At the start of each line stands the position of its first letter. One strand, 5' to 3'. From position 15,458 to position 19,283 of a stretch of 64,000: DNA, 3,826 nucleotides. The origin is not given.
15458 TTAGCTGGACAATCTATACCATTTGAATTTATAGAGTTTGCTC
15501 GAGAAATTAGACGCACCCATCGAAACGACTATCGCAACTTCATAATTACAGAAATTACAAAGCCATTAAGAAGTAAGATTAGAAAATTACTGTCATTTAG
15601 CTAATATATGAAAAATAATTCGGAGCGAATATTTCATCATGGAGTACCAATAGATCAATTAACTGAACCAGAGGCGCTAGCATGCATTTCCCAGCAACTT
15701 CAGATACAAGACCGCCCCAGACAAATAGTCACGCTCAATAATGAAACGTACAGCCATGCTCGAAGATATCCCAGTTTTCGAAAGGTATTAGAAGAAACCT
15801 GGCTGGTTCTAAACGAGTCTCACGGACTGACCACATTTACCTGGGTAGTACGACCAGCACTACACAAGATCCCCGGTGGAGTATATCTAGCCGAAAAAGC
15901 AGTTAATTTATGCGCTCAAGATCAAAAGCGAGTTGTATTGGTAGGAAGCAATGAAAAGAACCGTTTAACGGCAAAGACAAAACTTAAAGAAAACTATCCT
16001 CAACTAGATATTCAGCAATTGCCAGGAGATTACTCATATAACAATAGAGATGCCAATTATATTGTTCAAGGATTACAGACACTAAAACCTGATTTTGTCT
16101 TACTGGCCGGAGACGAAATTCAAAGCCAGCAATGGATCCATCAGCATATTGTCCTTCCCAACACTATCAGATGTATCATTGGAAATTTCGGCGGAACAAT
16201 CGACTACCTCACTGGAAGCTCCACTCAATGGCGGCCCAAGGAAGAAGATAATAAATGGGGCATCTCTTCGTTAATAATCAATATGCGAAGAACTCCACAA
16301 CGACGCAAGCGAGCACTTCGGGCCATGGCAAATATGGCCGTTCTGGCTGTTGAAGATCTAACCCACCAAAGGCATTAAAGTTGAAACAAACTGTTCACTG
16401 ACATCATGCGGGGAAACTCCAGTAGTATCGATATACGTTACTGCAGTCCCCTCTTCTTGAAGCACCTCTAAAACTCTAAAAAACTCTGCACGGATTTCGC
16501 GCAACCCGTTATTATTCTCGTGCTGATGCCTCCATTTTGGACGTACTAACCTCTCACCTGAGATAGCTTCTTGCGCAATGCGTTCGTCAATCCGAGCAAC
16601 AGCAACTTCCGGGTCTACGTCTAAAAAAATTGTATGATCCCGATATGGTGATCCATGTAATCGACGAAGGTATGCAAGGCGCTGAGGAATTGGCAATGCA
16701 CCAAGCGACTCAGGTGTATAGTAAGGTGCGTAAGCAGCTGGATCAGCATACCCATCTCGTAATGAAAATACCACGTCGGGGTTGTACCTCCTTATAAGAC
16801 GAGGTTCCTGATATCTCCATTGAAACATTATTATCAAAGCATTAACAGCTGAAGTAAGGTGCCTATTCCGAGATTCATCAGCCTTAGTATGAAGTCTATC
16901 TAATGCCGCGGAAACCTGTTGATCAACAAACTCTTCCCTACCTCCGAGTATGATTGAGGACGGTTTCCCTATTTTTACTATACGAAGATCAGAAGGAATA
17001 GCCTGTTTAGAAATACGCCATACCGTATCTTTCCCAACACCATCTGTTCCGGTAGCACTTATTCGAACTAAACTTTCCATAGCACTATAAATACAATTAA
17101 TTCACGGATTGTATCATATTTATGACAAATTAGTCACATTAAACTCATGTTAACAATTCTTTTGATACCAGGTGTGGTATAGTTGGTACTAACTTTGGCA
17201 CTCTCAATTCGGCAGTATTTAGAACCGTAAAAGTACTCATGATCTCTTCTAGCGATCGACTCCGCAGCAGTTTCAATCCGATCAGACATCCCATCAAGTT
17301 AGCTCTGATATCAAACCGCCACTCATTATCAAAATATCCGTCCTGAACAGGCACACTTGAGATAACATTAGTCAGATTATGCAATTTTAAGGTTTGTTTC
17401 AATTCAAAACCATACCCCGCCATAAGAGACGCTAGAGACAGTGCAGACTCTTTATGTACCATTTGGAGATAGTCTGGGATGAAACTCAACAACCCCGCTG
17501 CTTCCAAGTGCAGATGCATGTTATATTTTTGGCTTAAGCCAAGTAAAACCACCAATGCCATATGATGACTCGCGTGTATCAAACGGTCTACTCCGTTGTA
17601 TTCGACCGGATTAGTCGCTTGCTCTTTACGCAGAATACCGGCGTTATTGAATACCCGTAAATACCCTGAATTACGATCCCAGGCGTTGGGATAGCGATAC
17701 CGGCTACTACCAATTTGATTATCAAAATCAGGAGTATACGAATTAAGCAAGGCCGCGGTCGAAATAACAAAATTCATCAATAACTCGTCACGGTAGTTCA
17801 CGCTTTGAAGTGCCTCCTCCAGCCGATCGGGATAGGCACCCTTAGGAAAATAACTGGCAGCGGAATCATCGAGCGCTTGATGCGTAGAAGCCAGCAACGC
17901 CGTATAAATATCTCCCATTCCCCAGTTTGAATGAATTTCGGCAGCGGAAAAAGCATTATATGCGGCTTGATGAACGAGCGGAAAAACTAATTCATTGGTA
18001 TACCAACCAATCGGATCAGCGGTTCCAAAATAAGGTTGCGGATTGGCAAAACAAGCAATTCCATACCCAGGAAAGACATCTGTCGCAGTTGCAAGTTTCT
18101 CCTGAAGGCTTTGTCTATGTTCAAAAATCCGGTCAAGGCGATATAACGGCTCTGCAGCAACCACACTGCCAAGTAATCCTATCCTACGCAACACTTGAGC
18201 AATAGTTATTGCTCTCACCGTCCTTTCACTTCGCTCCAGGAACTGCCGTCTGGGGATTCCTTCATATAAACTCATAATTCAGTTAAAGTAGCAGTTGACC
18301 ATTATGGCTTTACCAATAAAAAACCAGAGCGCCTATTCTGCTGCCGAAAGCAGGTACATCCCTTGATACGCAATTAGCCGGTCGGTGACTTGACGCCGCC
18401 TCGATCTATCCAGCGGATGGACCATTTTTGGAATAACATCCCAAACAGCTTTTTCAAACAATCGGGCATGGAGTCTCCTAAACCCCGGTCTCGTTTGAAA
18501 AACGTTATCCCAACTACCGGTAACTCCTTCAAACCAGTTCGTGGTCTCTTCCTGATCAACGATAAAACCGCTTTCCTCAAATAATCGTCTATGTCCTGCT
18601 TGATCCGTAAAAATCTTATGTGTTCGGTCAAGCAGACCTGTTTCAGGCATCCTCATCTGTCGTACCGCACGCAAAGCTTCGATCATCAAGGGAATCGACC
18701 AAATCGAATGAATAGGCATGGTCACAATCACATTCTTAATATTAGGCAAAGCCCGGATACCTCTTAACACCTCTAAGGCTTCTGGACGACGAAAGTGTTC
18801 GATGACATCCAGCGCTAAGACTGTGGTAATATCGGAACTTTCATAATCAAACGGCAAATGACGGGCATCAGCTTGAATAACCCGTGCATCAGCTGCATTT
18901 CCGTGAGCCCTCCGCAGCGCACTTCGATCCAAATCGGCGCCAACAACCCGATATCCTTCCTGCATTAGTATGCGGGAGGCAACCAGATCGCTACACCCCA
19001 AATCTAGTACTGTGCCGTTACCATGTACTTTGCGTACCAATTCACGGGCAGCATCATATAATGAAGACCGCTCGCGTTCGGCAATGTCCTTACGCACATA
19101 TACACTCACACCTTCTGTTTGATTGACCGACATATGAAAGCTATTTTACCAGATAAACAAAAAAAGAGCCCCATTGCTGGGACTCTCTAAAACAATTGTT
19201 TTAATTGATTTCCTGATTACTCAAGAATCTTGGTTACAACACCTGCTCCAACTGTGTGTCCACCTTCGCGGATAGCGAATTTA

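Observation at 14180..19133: Accessory island between the aminotransferase and tuf: kinase-NTase fusion, TagA-like GT, dTMP-kinase-like P-loop, unknown 376-aa protein, SAM MTase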

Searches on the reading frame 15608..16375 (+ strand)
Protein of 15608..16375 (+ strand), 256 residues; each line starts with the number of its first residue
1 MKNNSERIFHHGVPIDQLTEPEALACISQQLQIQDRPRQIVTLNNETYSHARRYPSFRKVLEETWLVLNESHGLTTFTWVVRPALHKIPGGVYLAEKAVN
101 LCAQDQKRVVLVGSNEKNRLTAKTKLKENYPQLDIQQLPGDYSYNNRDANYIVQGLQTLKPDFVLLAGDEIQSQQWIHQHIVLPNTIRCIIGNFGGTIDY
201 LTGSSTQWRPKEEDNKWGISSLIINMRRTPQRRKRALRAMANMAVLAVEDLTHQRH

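Call 3: search_protein_families(library=pfam, proteins=[window:15608-16375:+], max_evalue=1)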
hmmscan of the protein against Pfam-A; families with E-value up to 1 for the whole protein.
window:15608-16375:+ (256 aa): 2 families
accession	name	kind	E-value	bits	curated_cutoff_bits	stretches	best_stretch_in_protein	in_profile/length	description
PF03808.19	Glyco_tran_WecG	-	3.6e-12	46.9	27.4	1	66-205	3-139/168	Glycosyl transferase WecG/TagA/CpsF family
PF00899.27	ThiF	-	0.1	12.1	28.1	1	120-182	77-132/238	ThiF family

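Call 4: search_protein_families(library=ncbifam, proteins=[window:15608-16375:+], max_evalue=1)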
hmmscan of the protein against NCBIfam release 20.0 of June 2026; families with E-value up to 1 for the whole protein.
window:15608-16375:+ (256 aa): 2 families
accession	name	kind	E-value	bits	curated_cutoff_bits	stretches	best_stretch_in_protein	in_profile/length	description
NF041710.1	UDPacetylman_taseTarA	equivalog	4.2e-16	59.2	350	1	11-205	12-202/247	N-acetylglucosaminyldiphosphoundecaprenol N-acetyl-beta-D-mannosaminyltransferase TarA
TIGR00696.1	wecG_tagA_cpsF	superfamily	8.5e-07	28.8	69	1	90-207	32-146/178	WecB/TagA/CpsF family glycosyltransferase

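Call 17: search_solved_structures(query=window:15608-16375:+, max_evalue=1)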
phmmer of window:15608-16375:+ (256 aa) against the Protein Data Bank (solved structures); distinct sequences matched with E-value up to 1: 5.
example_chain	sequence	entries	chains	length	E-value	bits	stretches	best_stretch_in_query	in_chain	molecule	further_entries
7mpk_A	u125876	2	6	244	5.6e-07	32.3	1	6-242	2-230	N-acetylglucosaminyldiphosphoundecaprenol N-acetyl-beta-D-mannosaminyltransferase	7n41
5wb4_A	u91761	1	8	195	8.4e-06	28.5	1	6-202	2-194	N-acetylglucosaminyldiphosphoundecaprenol N-acetyl-beta-D-mannosaminyltransferase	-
5wfg_A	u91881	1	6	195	2.1e-05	27.1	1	6-202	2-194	N-acetylglucosaminyldiphosphoundecaprenol N-acetyl-beta-D-mannosaminyltransferase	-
5cyw_B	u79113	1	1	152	0.5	12.8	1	54-150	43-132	Interferon antagonist C7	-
3we0_A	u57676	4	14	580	0.88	12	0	137-197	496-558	L-amino acid oxidase/monooxygenase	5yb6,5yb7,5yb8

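Call 18: search_protein_families(library=padloc, proteins=[window:15608-16375:+], max_evalue=1)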
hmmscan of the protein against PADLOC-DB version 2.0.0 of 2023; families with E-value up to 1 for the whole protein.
window:15608-16375:+ (256 aa): 0 families

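Call 19: search_protein_families(library=phrogs, proteins=[window:15608-16375:+], max_evalue=1)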
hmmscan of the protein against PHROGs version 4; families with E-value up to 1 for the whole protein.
window:15608-16375:+ (256 aa): 2 families
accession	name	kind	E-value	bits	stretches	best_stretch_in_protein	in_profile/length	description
phrog_15344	-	unknown function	0.23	10.8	1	128-179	311-362/592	-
phrog_36009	-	unknown function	0.56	11.6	0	124-154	9-39/99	-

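Call 89: search_solved_structures(query=window:15608-16375:+, max_evalue=0.001, show_alignments=2)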
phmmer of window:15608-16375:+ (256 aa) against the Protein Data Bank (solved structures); distinct sequences matched with E-value up to 0.001: 3.
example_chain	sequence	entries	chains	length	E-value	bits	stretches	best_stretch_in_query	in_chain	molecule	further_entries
7mpk_A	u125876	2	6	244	5.6e-07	32.3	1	6-242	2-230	N-acetylglucosaminyldiphosphoundecaprenol N-acetyl-beta-D-mannosaminyltransferase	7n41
5wb4_A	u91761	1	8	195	8.4e-06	28.5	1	6-202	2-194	N-acetylglucosaminyldiphosphoundecaprenol N-acetyl-beta-D-mannosaminyltransferase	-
5wfg_A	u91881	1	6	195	2.1e-05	27.1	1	6-202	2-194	N-acetylglucosaminyldiphosphoundecaprenol N-acetyl-beta-D-mannosaminyltransferase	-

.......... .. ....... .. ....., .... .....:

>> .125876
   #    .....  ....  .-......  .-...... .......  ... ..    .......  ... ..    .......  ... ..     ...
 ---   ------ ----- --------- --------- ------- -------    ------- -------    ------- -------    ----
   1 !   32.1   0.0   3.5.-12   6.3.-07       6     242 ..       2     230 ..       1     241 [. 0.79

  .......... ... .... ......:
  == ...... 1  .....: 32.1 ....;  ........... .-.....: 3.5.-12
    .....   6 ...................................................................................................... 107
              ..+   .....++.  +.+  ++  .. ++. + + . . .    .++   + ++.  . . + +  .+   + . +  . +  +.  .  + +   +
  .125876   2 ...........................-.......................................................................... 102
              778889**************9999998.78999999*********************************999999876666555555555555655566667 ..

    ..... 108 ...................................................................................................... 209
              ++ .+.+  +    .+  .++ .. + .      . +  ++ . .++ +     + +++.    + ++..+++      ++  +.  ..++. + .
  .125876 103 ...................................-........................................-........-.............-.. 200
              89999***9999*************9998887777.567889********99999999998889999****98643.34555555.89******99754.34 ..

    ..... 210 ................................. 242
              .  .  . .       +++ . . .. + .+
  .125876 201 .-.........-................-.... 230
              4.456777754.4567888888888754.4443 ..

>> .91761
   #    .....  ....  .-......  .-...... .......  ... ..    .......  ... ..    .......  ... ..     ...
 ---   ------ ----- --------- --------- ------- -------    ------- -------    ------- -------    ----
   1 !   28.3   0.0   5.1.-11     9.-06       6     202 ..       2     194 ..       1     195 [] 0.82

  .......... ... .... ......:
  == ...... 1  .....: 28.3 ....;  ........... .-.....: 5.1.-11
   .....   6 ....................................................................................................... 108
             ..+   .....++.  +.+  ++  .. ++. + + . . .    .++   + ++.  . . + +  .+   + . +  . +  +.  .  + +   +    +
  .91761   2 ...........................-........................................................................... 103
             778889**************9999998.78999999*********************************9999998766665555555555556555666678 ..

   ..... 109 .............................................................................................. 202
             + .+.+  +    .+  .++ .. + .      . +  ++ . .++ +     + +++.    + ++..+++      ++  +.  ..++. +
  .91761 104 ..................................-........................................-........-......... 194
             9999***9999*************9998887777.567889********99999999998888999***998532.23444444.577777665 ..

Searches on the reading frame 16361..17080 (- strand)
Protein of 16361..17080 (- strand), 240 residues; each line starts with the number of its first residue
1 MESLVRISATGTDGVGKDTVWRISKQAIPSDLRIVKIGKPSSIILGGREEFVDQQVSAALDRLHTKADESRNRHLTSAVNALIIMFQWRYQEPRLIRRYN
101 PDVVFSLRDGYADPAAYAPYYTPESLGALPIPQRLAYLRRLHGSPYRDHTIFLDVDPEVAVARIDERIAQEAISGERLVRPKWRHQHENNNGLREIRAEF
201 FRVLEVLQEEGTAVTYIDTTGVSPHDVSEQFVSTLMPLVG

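Call 3: search_protein_families(library=pfam, proteins=[window:16361-17080:-], max_evalue=1)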
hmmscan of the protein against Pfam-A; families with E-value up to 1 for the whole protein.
window:16361-17080:- (240 aa): 4 families
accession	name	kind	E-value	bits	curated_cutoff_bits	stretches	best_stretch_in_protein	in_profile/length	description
PF02223.23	Thymidylate_kin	-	0.00089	19.4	27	1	148-169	119-140/185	Thymidylate kinase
PF23577.1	LysM_RLK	-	0.052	14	27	1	93-106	22-35/44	LysM domain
PF13238.12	AAA_18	-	0.11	13.4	29.4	0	10-70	4-66/128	AAA domain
PF06414.18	Zeta_toxin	-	0.12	12.3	22.3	1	139-216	115-194/199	Zeta toxin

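Call 4: search_protein_families(library=ncbifam, proteins=[window:16361-17080:-], max_evalue=1)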
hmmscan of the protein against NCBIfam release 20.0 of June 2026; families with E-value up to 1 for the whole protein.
window:16361-17080:- (240 aa): 3 families
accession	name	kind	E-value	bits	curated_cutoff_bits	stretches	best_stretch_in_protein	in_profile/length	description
NF003012.0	PRK03839.1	equivalog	6.4e-05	23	152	2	174-234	93-150/180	putative kinase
TIGR00041.1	DTMP_kinase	equivalog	0.0039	16.9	83.25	1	148-205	130-175/196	dTMP kinase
NF005923.0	PRK07933.1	equivalog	0.025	13.9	193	1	142-202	128-180/213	dTMP kinase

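Call 15: search_solved_structures(query=window:16361-17080:-, max_evalue=10)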
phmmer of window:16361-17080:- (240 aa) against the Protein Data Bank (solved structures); distinct sequences matched with E-value up to 10: 4.
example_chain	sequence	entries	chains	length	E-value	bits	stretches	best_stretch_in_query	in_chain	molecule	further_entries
5e6f_A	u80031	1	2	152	0.38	13.4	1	87-121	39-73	CNPV261 Holliday junction resolvase protein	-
6p7a_A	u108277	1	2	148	0.46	13.2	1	87-121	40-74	Holliday junction resolvase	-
8d9l_A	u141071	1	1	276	1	12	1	129-158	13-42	tRNA (guanine-N(7)-)-methyltransferase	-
7u20_A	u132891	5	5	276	1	12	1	129-158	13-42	tRNA (guanine-N(7)-)-methyltransferase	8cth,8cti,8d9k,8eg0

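Call 18: search_protein_families(library=padloc, proteins=[window:16361-17080:-], max_evalue=1)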
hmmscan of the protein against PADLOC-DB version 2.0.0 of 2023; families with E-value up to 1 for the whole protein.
window:16361-17080:- (240 aa): 0 families

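Call 19: search_protein_families(library=phrogs, proteins=[window:16361-17080:-], max_evalue=1)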
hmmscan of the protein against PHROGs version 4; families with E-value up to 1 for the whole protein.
window:16361-17080:- (240 aa): 3 families
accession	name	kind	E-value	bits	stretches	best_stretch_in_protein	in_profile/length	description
phrog_761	-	other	0.0011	19.7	1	145-170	133-158/362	thymidylate kinase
phrog_22343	-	unknown function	0.01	17.1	1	161-202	56-98/123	-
phrog_30123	-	unknown function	0.27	11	1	4-72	139-204/413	-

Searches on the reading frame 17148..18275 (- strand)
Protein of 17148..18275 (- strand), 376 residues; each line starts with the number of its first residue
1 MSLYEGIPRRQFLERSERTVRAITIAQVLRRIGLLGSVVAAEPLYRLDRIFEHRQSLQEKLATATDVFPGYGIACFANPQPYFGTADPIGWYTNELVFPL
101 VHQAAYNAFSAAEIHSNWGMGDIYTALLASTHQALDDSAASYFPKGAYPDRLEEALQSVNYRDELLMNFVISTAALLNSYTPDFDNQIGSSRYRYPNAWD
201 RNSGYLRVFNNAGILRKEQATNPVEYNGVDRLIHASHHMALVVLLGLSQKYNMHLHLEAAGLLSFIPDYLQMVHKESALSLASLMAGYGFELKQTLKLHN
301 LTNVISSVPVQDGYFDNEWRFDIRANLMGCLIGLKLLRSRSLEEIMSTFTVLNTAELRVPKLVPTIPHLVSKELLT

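Call 3: search_protein_families(library=pfam, proteins=[window:17148-18275:-], max_evalue=1)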
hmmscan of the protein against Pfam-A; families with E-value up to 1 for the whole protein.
window:17148-18275:- (376 aa): 0 families

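Call 4: search_protein_families(library=ncbifam, proteins=[window:17148-18275:-], max_evalue=1)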
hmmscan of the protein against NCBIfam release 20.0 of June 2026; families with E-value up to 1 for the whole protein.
window:17148-18275:- (376 aa): 0 families

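Call 16: search_solved_structures(query=window:17148-18275:-, max_evalue=10)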
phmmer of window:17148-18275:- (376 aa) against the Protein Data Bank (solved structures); distinct sequences matched with E-value up to 10: 0.

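Call 18: search_protein_families(library=padloc, proteins=[window:17148-18275:-], max_evalue=1)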
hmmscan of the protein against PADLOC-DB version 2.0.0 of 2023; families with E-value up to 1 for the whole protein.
window:17148-18275:- (376 aa): 1 family
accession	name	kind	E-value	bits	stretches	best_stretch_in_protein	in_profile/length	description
PDLC04087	SIR2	-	0.05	10.5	1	119-191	35-112/343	-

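Call 19: search_protein_families(library=phrogs, proteins=[window:17148-18275:-], max_evalue=1)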
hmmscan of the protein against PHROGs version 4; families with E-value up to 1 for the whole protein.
window:17148-18275:- (376 aa): 0 families

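Call 96: find_homologous_proteins(query=window:17148-18275:-, max_evalue=0.001)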
Query window:17148-18275:- (376 aa): 1 proteins with E <= 0.001 among 8000 candidates.
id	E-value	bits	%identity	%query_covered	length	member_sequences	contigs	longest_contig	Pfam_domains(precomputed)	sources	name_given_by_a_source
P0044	3.2e-250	847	100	100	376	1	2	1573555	-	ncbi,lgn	-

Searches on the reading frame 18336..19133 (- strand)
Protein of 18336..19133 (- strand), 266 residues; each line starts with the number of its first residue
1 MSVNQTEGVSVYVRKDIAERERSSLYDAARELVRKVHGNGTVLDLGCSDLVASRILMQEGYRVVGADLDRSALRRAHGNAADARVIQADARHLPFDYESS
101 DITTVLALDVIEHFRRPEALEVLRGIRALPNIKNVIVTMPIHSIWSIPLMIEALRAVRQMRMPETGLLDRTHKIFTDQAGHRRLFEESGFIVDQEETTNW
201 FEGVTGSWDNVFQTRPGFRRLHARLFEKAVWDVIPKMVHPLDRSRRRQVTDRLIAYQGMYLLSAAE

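Call 3: search_protein_families(library=pfam, proteins=[window:18336-19133:-], max_evalue=1)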
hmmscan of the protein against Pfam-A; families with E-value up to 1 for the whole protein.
window:18336-19133:- (266 aa): 10 families
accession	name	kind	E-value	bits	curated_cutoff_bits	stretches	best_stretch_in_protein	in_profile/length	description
PF13649.12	Methyltransf_25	-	1.1e-10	42.5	27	1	42-127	1-90/97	Methyltransferase domain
PF08241.18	Methyltransf_11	-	5.3e-10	40.2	21.2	1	43-119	1-78/95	Methyltransferase domain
PF13489.12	Methyltransf_23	-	1.6e-05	25.1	27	1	37-193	21-162/164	Methyltransferase domain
PF08242.18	Methyltransf_12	-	1.7e-05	25.9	30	1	43-129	1-91/98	Methyltransferase domain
PF13847.12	Methyltransf_31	-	0.00013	22.1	27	1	37-119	2-92/145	Methyltransferase domain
PF07021.18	MetW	-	0.0009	19.4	21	1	32-169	7-134/193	Methionine biosynthesis protein MetW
PF05148.21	Methyltransf_8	-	0.042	14.2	27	1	32-105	66-128/219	Hypothetical methyltransferase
PF06325.19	PrmA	-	0.1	12.5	22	1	36-87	159-211/296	Ribosomal protein L11 methyltransferase (PrmA)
PF01209.24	Ubie_methyltran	-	0.19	11.5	20.1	1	41-105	50-122/233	ubiE/COQ5 methyltransferase family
PF10740.15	DUF2529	-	0.2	11.7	22.3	1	15-53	14-52/169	Domain of unknown function (DUF2529)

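Call 4: search_protein_families(library=ncbifam, proteins=[window:18336-19133:-], max_evalue=1)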
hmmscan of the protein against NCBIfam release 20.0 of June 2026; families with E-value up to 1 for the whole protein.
window:18336-19133:- (266 aa): 20 families
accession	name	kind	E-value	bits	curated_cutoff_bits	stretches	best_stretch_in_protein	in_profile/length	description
NF045667.1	MTase_DVU1556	equivalog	1.2e-09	38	155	1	36-102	20-87/213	DVU_1556 family methyltransferase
TIGR02021.1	BchM-ChlM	equivalog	1.4e-06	27.9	158.9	1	13-151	29-168/218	magnesium protoporphyrin IX methyltransferase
NF041255.1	mycofact_MftM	equivalog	3e-06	26.8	200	1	23-140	128-242/289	mycofactocin oligosaccharide methyltransferase MftM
NF001241.0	PRK00216.1-2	equivalog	1.1e-05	25.3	327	1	36-105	49-118/231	demethylmenaquinone methyltransferase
TIGR01983.1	UbiG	equivalog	8.6e-05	21.9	102.95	1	25-120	45-135/228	bifunctional 2-polyprenyl-6-hydroxyphenol methylase/3-demethylubiquinol 3-O-methyltransferase UbiG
NF011527.0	PRK14968.1-1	equivalog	0.00018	21.3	242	1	29-102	25-96/192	putative methyltransferase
NF007610.0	PRK10258.1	equivalog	0.00027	20.4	342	1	39-110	43-115/251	malonyl-ACP O-methyltransferase BioC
NF043040.1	corrin_prot_MT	hypoth_equivalog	0.0013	18.2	180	1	27-85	29-88/216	corrinoid protein-associated methyltransferase CpaM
TIGR01934.1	MenG_MenH_UbiE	subfamily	0.0056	16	158.35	1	38-105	39-112/223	ubiquinone/menaquinone biosynthesis methyltransferase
NF008992.0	PRK12335.1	equivalog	0.012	14.8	303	1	35-76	119-160/289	SAM-dependent methyltransferase TehB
NF047649.1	MTase_UXPK_star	exception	0.012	14.7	460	1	36-102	75-149/283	methyltransferase/UXPK-star double selenoprotein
NF041537.1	ArsM_AhpD_UU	exception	0.012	14.4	510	1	36-102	74-148/345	arsenite methyltransferase/AhpD domain selenoprotein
NF008405.0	PRK11207.1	equivalog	0.037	13.5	218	1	34-75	27-67/198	tellurite resistance methyltransferase TehB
NF051855.1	GlySarMtaseBact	equivalog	0.046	13.3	350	1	35-94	50-113/259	glycine/sarcosine N-methyltransferase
NF002463.0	PRK01683.1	equivalog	0.05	13.2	297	1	28-93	19-88/258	trans-aconitate 2-methyltransferase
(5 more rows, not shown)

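Call 18: search_protein_families(library=padloc, proteins=[window:18336-19133:-], max_evalue=1)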
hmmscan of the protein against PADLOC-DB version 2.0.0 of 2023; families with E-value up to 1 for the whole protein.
window:18336-19133:- (266 aa): 1 family
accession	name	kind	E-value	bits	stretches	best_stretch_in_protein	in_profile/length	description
PDLC04134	mad2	-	1.4e-08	32.1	1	31-127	285-383/492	mads_2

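Call 19: search_protein_families(library=phrogs, proteins=[window:18336-19133:-], max_evalue=1)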
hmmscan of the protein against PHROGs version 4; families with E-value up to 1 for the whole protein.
window:18336-19133:- (266 aa): 7 families
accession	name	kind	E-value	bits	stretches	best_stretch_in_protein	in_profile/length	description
phrog_27380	-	other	3.6e-06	27.7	1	29-200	81-243/285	methyltransferase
phrog_11826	-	other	0.00095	19.9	1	26-134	24-123/192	methyltransferase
phrog_4752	-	other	0.0013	19.1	1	36-127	49-147/241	tRNA methyltransferase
phrog_22502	-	other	0.11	13.2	1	41-118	74-155/276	methyltransferase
phrog_17360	-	tail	0.28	12.2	1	18-104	48-136/163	tail assembly protein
phrog_36469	-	unknown function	0.32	12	0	234-245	10-21/40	-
phrog_28702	-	unknown function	0.43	11.4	1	35-85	35-87/247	-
